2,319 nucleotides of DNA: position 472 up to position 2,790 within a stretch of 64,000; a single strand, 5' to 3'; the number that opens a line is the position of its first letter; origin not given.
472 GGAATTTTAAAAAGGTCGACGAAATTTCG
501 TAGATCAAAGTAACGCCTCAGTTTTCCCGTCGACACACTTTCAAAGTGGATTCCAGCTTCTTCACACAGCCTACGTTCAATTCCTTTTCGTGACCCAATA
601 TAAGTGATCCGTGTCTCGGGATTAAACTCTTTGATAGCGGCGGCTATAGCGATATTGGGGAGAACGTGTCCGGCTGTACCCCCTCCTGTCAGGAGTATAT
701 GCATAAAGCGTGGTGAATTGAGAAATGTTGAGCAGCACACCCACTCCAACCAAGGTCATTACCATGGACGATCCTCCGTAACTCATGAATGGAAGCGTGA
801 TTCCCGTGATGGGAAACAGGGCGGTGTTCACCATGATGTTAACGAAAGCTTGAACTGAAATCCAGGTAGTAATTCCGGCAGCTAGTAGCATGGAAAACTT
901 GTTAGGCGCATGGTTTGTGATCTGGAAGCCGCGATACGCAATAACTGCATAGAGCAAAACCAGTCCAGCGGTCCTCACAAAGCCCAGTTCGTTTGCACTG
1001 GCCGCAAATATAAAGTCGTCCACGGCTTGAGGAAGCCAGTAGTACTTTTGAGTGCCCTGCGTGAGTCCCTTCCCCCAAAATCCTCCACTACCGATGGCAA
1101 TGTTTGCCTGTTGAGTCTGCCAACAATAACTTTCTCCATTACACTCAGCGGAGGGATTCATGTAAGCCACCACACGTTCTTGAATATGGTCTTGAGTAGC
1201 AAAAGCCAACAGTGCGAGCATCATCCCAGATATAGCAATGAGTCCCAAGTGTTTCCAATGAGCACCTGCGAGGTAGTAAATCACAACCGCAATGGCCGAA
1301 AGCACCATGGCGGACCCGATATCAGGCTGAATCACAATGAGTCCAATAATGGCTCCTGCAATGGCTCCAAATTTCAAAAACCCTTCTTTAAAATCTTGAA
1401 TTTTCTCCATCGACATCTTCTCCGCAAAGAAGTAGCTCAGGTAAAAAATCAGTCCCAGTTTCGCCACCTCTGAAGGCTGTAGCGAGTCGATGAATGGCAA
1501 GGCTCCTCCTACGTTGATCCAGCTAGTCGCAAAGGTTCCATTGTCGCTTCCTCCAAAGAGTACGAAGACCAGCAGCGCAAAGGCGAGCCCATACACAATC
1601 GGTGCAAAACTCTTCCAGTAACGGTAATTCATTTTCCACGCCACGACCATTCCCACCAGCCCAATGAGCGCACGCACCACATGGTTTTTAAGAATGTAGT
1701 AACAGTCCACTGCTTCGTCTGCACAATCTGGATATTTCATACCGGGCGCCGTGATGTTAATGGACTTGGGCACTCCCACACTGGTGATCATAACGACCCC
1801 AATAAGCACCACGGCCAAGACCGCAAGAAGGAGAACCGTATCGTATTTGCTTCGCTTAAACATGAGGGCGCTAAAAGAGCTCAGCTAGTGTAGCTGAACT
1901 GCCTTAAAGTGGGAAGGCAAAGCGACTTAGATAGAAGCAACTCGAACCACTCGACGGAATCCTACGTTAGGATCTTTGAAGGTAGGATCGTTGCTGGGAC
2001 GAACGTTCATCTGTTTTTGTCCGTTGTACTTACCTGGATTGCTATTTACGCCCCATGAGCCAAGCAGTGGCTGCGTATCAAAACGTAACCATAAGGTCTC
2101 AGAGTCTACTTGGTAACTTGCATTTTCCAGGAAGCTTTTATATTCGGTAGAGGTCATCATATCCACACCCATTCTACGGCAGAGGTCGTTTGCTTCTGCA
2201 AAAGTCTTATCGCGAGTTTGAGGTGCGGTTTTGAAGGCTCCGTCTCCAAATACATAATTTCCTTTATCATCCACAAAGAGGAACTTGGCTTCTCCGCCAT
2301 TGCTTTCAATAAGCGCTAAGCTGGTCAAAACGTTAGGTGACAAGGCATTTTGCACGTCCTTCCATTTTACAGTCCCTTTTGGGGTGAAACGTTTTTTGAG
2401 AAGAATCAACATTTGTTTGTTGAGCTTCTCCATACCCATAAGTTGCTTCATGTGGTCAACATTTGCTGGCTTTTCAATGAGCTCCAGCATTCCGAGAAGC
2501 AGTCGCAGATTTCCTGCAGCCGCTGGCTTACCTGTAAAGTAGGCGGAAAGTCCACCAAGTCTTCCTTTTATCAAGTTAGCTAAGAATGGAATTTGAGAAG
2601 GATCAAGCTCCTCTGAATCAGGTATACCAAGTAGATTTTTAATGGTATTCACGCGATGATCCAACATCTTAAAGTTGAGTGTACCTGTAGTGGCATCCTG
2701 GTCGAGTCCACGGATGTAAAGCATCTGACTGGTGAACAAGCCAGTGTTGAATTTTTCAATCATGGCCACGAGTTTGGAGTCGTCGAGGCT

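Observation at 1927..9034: Tandem pair of very large proteins with facing His-rich termini, directly upstream of ftsW-murG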

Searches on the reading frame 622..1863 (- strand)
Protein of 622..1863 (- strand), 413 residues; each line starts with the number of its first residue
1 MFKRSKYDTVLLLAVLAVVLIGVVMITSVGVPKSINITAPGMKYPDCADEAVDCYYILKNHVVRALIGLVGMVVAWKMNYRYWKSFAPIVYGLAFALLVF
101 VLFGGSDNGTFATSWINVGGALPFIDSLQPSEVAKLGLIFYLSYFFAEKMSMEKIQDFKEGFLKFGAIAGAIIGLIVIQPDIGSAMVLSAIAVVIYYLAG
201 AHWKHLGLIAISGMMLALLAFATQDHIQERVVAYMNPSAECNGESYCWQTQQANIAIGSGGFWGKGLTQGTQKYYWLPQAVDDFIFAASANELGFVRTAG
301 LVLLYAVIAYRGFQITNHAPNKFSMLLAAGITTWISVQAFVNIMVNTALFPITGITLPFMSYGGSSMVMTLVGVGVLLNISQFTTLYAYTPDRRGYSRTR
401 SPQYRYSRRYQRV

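Call 3: search_protein_families(library=pfam, proteins=[window:622-1863:-], max_evalue=1)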
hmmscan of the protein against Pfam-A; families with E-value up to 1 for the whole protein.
window:622-1863:- (413 aa): 4 families
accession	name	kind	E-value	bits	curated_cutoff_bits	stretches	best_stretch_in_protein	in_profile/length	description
PF01098.24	FTSW_RODA_SPOVE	-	1.6e-80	271.2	26.4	1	11-384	4-354/356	Cell cycle protein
PF16020.10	Deltameth_res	-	0.18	12.1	27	0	3-19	17-33/52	Deltamethrin resistance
PF11666.13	DUF2933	-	0.26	11.9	21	1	189-207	2-20/52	Protein of unknown function (DUF2933)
PF00420.29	Oxidored_q2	-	0.28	11.4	26.1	1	54-101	14-62/95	NADH-ubiquinone/plastoquinone oxidoreductase chain 4L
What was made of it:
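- On SEDS (FtsW/RodA) for the downstream gene: 1.6e-80, positions 4-354 of 356 (call 3).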

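Call 4: search_protein_families(library=ncbifam, proteins=[window:622-1863:-], max_evalue=1)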
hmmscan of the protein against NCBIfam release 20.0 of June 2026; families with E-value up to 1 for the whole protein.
window:622-1863:- (413 aa): 8 families
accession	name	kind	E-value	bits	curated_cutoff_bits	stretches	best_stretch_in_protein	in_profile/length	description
TIGR02614.1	ftsW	equivalog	1.4e-88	297.4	337.5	1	8-382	1-355/357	putative lipid II flippase FtsW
TIGR02210.1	rodA_shape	equivalog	1.4e-82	277.7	336.7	1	8-382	1-354/357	rod shape-determining protein RodA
TIGR02615.1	spoVE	exception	9.4e-82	275.3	448.8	1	8-381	1-353/354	stage V sporulation protein E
NF008042.0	PRK10774.1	equivalog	4.4e-52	177.4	493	1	6-384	34-392/405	cell division protein FtsW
NF008060.0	PRK10794.1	equivalog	2.5e-45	155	590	1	58-383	46-362/370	peptidoglycan glycosyltransferase MrdB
NF037961.1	RodA_shape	subfamily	5.6e-34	118.2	150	2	246-372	272-399/415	rod shape-determining protein RodA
NF003958.0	PRK05454.2-1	equivalog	0.01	14.1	419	1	49-110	514-575/704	glucans biosynthesis glucosyltransferase MdoH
NF003955.0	PRK05454.1-1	equivalog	0.012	13.4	1037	1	41-110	649-718/855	glucans biosynthesis glucosyltransferase MdoH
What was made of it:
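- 622..1863 (-): SEDS gene (ftsW/rodA type), 413 aa. TIGR ftsW 297 bits and rodA 278 bits, both below their cut-offs (calls 3, 4).
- On SEDS (FtsW/RodA) for the downstream gene: The FtsW versus RodA subtype is undecided: 297 and 278 bits, both below their cut-offs (call 4).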

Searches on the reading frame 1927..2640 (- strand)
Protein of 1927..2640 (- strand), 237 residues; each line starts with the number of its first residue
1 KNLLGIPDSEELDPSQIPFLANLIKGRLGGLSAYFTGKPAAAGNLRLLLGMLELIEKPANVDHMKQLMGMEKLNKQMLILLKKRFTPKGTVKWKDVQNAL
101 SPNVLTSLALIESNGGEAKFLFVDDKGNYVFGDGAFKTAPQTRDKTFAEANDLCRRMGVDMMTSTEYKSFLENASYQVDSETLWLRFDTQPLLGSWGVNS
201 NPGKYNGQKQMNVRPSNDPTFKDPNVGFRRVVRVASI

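Call 45: search_protein_families(library=pfam, proteins=[window:1927-2520:-], max_evalue=0.1)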
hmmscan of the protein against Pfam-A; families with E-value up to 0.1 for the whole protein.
window:1927-2520:- (197 aa): 1 family
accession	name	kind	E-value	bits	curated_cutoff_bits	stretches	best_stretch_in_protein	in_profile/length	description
PF14066.11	DUF4256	-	5.1e-06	26.7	27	1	40-103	4-73/173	Protein of unknown function (DUF4256)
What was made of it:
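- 1930..2838 (-): B residues 1262-1564: lineage-specific C-terminal extension, present only in the window and its 76%-identical relative. The last 197 aa (DNA 1930-2520) form a DUF4256-like domain. Pfam DUF4256 scores 26.7 bits against a cut-off of 27, E 5e-6, when the domain is scanned alone (call 45).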

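Call 63: search_solved_structures(query=window:1927-2640:-, max_evalue=10)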
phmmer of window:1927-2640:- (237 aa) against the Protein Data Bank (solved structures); distinct sequences matched with E-value up to 10: 4.
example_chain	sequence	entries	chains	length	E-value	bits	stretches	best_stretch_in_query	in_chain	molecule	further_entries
7nq6_A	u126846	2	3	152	0.054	16.3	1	119-197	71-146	Nuclear pore complex protein Nup96 | Nuclear pore complex protein Nup98-Nup96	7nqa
7now_B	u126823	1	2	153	0.055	16.3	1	119-197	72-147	Nuclear pore complex protein Nup98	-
5e0q_B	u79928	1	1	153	0.46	13.3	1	119-197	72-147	Nuclear pore complex protein Nup98-Nup96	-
9j5g_A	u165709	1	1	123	1.9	11.3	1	55-133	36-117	Autophagy-related protein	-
